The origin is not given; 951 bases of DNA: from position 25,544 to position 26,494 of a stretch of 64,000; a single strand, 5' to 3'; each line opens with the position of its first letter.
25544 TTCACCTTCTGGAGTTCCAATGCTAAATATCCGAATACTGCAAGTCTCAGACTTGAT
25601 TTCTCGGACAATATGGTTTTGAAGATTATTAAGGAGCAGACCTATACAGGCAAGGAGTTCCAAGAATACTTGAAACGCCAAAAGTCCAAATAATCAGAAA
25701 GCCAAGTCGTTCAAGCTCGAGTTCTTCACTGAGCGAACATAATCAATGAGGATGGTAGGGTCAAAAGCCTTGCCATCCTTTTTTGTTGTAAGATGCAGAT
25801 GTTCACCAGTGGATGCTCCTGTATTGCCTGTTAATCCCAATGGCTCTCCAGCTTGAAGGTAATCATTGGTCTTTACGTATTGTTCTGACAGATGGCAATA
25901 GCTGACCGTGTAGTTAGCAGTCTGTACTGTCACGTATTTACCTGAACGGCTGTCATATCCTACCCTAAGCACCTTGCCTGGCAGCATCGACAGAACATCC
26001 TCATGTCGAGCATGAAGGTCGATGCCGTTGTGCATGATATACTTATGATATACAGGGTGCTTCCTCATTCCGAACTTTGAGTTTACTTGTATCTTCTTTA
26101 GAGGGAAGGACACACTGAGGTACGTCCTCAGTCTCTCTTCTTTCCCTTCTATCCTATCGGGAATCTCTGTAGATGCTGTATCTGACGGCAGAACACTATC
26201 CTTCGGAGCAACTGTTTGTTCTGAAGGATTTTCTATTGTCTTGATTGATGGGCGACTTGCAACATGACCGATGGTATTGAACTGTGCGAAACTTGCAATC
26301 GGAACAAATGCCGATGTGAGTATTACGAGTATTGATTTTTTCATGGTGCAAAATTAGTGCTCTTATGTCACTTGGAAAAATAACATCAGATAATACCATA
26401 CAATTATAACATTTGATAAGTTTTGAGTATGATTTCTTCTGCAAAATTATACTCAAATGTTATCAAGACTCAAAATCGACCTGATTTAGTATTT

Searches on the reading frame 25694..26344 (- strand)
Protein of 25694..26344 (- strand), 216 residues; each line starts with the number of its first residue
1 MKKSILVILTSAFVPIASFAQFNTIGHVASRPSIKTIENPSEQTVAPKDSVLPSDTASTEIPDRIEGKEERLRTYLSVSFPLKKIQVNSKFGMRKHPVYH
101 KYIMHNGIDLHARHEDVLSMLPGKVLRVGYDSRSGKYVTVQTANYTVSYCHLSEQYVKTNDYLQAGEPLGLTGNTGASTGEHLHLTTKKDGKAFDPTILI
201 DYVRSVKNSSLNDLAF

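Call 77: search_protein_families(library=pfam, proteins=[window:25694-26344:-], max_evalue=0.001)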
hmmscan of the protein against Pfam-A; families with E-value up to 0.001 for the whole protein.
window:25694-26344:- (216 aa): 1 family
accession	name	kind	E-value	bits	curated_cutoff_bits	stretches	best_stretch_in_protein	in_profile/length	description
PF01551.29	Peptidase_M23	-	1.9e-21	76.5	28.7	1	104-196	2-96/96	Peptidase family M23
